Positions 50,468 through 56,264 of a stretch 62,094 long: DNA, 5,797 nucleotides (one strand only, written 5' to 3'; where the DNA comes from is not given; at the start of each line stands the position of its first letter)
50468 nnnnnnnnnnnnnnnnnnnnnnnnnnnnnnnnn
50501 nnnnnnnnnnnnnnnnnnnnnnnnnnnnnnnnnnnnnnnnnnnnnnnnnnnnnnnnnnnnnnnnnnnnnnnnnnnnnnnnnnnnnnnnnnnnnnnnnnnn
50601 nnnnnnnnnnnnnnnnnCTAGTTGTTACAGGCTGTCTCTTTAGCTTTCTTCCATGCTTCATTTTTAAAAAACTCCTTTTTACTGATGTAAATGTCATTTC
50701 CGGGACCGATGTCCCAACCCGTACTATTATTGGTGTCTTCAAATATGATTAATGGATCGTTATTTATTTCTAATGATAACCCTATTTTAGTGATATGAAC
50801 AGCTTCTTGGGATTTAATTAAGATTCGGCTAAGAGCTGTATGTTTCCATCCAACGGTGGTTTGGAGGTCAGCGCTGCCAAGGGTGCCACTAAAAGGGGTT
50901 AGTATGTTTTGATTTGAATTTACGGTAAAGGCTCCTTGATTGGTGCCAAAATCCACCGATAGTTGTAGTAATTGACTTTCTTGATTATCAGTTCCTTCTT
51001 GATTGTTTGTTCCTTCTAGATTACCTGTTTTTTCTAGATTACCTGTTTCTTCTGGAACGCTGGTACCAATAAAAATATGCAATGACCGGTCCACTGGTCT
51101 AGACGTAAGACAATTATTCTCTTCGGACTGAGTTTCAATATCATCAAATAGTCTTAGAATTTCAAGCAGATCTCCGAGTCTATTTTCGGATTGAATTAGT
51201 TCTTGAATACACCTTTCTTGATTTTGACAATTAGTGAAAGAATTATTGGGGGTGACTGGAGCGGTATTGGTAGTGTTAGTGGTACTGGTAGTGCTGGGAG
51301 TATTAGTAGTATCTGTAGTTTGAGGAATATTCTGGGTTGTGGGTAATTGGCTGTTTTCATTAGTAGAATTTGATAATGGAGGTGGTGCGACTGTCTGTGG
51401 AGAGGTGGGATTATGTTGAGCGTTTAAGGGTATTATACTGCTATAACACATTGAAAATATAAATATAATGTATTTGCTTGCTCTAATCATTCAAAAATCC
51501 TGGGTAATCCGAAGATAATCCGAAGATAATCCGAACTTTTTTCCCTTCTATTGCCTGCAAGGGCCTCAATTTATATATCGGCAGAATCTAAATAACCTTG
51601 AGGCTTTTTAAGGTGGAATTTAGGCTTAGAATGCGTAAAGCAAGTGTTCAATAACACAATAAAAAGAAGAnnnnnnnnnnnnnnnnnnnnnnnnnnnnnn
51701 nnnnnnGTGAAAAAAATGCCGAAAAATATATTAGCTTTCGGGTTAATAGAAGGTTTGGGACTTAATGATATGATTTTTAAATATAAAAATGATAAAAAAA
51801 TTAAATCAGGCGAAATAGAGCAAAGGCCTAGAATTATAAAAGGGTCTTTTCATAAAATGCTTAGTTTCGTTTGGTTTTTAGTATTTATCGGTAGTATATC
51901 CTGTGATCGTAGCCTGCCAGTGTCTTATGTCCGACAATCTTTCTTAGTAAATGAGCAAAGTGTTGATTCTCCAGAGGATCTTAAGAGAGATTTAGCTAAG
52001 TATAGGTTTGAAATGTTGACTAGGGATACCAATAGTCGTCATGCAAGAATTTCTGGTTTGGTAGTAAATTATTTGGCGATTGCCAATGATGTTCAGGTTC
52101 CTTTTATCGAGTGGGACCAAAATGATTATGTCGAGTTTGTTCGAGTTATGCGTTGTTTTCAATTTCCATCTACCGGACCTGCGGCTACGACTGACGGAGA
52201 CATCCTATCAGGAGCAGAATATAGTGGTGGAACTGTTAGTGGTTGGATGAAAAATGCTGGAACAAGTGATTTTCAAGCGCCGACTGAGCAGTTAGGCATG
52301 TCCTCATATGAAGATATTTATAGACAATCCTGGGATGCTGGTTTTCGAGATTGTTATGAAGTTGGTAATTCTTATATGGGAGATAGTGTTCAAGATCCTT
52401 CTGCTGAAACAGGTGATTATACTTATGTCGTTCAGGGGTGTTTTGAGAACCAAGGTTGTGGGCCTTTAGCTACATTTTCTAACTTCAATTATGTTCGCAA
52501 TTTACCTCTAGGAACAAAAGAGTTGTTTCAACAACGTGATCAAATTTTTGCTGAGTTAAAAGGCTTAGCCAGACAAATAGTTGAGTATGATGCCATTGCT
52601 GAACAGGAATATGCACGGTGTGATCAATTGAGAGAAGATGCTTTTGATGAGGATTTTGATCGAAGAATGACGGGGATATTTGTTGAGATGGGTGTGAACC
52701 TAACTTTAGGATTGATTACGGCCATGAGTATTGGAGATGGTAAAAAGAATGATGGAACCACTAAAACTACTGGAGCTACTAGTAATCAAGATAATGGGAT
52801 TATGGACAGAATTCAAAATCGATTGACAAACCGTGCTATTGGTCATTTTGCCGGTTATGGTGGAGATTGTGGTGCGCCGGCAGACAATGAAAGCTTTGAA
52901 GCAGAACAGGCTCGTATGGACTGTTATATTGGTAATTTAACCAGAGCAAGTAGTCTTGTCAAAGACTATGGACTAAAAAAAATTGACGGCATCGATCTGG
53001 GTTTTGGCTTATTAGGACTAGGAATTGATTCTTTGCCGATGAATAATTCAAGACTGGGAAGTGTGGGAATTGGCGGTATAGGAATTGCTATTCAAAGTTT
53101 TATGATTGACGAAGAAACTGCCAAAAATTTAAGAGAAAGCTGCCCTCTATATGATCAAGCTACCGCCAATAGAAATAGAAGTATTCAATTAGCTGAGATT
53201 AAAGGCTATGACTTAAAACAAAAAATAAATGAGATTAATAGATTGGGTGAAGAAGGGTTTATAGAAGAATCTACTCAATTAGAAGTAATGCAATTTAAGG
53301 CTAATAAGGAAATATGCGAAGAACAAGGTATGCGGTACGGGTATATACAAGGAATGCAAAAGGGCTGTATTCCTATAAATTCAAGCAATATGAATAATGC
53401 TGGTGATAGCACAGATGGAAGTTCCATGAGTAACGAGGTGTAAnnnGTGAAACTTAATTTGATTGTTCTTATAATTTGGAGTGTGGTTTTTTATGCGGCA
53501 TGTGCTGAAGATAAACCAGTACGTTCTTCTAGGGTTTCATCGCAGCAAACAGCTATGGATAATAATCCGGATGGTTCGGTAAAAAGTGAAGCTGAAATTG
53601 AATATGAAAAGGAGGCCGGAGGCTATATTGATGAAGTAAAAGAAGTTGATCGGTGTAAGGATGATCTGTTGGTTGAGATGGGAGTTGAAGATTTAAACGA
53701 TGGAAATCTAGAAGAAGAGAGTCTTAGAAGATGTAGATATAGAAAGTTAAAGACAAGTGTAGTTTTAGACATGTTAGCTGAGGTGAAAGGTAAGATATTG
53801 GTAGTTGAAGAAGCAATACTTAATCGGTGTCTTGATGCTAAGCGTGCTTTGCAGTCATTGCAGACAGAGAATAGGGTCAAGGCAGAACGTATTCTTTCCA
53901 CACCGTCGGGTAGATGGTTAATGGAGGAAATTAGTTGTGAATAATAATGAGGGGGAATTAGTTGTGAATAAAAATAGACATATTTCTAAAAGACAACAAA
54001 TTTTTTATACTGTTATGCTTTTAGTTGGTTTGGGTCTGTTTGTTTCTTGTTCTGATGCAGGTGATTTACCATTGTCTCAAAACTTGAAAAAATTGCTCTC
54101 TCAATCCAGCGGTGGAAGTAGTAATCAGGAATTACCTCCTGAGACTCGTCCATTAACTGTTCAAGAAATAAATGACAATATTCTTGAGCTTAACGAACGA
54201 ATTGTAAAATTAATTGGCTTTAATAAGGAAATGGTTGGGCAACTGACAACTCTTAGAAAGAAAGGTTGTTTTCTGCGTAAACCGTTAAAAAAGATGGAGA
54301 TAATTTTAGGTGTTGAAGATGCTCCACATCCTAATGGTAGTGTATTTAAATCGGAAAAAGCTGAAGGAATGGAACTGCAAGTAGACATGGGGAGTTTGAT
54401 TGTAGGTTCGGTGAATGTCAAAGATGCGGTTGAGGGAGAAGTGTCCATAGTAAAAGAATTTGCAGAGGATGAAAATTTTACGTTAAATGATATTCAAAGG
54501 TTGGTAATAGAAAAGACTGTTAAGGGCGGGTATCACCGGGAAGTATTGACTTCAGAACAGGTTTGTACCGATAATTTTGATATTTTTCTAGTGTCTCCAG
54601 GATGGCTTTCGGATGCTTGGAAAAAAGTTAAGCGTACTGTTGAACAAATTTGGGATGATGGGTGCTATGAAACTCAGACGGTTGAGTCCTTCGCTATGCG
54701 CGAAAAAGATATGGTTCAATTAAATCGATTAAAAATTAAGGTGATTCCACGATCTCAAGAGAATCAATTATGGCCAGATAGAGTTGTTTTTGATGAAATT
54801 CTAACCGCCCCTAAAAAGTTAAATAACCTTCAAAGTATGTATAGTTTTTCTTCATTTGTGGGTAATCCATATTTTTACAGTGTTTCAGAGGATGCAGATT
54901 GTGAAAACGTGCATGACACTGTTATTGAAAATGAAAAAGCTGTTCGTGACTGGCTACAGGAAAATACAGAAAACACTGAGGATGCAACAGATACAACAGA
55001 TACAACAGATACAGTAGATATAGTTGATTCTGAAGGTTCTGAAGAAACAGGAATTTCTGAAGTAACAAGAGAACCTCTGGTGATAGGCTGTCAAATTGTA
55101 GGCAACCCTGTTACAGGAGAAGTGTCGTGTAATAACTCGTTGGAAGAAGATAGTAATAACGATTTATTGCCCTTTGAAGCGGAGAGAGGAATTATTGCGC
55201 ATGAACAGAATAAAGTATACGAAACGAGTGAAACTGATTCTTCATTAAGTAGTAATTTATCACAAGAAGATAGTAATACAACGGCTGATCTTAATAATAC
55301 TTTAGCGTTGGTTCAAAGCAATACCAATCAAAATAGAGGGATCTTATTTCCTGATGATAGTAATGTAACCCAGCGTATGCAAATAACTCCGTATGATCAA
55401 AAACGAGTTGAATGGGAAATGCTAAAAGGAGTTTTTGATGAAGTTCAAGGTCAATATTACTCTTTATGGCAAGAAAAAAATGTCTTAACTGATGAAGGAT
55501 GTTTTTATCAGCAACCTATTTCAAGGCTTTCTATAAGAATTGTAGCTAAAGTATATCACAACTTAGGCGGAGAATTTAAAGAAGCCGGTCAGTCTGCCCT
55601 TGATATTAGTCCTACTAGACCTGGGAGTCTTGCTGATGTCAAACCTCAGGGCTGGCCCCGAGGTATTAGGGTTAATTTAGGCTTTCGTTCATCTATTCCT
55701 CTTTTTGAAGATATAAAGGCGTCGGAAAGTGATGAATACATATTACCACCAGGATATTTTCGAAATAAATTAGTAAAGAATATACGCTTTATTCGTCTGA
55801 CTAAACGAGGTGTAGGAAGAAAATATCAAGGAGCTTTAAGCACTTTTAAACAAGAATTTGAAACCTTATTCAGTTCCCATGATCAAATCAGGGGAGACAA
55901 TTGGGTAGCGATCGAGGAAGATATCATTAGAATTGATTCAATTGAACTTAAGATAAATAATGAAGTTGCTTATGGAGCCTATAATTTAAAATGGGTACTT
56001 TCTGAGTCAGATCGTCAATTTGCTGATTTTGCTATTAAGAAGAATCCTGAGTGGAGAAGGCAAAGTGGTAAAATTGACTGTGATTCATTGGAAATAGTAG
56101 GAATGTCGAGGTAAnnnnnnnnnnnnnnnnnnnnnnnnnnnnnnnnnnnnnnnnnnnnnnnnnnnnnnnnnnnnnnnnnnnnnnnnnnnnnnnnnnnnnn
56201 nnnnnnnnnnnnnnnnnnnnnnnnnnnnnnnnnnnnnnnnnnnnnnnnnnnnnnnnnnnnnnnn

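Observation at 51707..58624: Five-gene translationally coupled operon in which every product is a lipobox protein of no family I can name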

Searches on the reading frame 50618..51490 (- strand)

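Call 3: search_protein_families(library=pfam, proteins=[window:50618-51490:-], max_evalue=1)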
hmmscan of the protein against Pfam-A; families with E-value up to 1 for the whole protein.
window:50618-51490:- (290 aa): 1 family
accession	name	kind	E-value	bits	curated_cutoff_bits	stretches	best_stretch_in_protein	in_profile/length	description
PF01456.22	Mucin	-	0.16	12.4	34.7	1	23-86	24-97/143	Mucin-like glycoprotein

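Call 4: search_protein_families(library=ncbifam, proteins=[window:50618-51490:-], max_evalue=1)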
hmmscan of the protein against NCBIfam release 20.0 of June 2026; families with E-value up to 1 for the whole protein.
window:50618-51490:- (290 aa): 0 families

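Call 78: search_protein_families(library=padloc, proteins=[window:50618-51490:-], max_evalue=0.1)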
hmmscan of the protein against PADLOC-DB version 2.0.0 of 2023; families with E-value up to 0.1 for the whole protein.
window:50618-51490:- (290 aa): 0 families

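Call 79: search_protein_families(library=phrogs, proteins=[window:50618-51490:-], max_evalue=0.1)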
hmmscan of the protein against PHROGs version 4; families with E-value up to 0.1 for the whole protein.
window:50618-51490:- (290 aa): 0 families

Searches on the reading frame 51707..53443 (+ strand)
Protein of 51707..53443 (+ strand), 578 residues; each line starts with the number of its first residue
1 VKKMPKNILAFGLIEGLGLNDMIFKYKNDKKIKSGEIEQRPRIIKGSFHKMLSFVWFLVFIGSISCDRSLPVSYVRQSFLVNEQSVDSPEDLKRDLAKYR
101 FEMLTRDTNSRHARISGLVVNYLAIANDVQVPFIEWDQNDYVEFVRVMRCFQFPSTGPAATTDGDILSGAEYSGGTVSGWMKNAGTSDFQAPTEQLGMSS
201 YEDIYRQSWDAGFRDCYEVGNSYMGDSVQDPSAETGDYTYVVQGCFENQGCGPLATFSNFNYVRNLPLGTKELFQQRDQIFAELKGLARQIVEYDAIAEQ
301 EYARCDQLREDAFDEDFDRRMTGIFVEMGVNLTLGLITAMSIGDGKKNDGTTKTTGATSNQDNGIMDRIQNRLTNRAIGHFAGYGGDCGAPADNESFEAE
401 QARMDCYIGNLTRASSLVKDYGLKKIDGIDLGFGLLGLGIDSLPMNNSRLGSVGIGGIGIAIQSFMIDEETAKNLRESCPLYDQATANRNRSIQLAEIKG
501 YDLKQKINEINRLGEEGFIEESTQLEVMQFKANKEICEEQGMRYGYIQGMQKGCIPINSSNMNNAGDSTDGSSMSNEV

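Call 3: search_protein_families(library=pfam, proteins=[window:51707-53443:+], max_evalue=1)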
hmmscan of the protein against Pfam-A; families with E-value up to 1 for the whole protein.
window:51707-53443:+ (578 aa): 0 families

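Call 4: search_protein_families(library=ncbifam, proteins=[window:51707-53443:+], max_evalue=1)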
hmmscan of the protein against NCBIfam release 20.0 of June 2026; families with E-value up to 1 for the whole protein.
window:51707-53443:+ (578 aa): 0 families

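Call 14: search_solved_structures(query=window:51707-53443:+, max_evalue=1)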
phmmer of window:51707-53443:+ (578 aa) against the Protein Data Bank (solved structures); distinct sequences matched with E-value up to 1: 0.

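Call 78: search_protein_families(library=padloc, proteins=[window:51707-53443:+], max_evalue=0.1)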
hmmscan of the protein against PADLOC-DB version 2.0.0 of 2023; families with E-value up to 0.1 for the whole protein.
window:51707-53443:+ (578 aa): 0 families

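Call 79: search_protein_families(library=phrogs, proteins=[window:51707-53443:+], max_evalue=0.1)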
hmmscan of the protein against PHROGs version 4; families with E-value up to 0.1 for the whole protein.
window:51707-53443:+ (578 aa): 0 families

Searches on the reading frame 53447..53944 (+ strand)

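Call 3: search_protein_families(library=pfam, proteins=[window:53447-53944:+], max_evalue=1)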
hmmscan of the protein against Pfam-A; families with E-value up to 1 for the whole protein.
window:53447-53944:+ (165 aa): 0 families

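Call 4: search_protein_families(library=ncbifam, proteins=[window:53447-53944:+], max_evalue=1)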
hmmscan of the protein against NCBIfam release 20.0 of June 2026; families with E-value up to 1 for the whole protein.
window:53447-53944:+ (165 aa): 1 family
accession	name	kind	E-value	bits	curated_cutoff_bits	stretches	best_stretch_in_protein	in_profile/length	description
NF000411.1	Erm45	exception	0.16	11.7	525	1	116-157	122-162/245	23S rRNA (adenine(2058)-N(6))-methyltransferase Erm(45)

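Call 78: search_protein_families(library=padloc, proteins=[window:53447-53944:+], max_evalue=0.1)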
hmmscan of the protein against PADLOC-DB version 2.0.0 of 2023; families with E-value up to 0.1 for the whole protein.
window:53447-53944:+ (165 aa): 0 families

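Call 79: search_protein_families(library=phrogs, proteins=[window:53447-53944:+], max_evalue=0.1)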
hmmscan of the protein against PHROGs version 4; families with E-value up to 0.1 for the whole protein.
window:53447-53944:+ (165 aa): 2 families
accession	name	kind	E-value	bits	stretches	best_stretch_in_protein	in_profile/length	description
phrog_3727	-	unknown function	0.017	15.9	1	2-59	3-62/209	-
phrog_33141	-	unknown function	0.08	14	0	55-81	13-40/49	-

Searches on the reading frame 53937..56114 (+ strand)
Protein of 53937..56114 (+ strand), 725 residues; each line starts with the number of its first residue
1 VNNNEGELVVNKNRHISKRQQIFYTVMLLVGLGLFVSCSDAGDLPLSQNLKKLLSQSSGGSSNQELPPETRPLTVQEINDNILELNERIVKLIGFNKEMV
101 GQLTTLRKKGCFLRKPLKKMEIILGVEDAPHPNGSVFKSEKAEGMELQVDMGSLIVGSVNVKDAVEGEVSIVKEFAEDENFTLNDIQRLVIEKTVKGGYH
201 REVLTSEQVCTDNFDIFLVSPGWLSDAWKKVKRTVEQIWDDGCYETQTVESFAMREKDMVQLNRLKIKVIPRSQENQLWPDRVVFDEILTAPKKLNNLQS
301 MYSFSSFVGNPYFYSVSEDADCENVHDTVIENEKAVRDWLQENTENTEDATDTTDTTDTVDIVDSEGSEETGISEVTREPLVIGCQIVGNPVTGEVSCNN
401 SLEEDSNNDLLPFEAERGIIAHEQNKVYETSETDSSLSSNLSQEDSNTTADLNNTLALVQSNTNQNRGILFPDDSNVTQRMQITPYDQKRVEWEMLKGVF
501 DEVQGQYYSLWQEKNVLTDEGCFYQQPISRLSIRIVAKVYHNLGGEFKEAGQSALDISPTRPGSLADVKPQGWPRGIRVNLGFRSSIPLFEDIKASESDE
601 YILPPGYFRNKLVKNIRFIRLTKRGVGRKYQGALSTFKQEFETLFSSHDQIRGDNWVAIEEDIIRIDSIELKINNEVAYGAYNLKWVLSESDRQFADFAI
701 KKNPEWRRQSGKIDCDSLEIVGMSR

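Call 3: search_protein_families(library=pfam, proteins=[window:53937-56114:+], max_evalue=1)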
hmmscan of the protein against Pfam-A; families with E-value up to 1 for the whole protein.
window:53937-56114:+ (725 aa): 0 families

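Call 4: search_protein_families(library=ncbifam, proteins=[window:53937-56114:+], max_evalue=1)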
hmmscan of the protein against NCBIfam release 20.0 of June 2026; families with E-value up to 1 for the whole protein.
window:53937-56114:+ (725 aa): 1 family
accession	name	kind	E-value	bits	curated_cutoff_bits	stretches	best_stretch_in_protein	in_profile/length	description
TIGR03974.1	rSAM_six_Cys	equivalog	0.075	11.9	425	1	165-244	358-436/451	thioether cross-link-forming SCIFF peptide maturase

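Call 12: search_solved_structures(query=window:53937-56114:+, max_evalue=1)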
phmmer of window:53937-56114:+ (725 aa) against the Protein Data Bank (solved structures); distinct sequences matched with E-value up to 1: 0.

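Call 58: find_homologous_proteins(query=window:53937-56114:+, max_evalue=0.001)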
Query window:53937-56114:+ (725 aa): 1 proteins with E <= 0.001 among 8000 candidates.
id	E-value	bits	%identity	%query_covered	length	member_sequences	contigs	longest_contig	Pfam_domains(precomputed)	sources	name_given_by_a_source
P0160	0.0e+0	1638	100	100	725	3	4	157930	-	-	-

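Call 76: search_solved_structures(query=A8, max_evalue=10)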
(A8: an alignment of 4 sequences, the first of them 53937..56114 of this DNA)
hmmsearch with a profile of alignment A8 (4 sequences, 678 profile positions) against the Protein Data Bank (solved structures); distinct sequences matched with E-value up to 10: 0.

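Call 78: search_protein_families(library=padloc, proteins=[window:53937-56114:+], max_evalue=0.1)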
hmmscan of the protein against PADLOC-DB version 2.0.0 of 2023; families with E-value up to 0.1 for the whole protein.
window:53937-56114:+ (725 aa): 0 families

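Call 79: search_protein_families(library=phrogs, proteins=[window:53937-56114:+], max_evalue=0.1)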
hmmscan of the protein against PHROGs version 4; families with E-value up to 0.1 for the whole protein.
window:53937-56114:+ (725 aa): 0 families
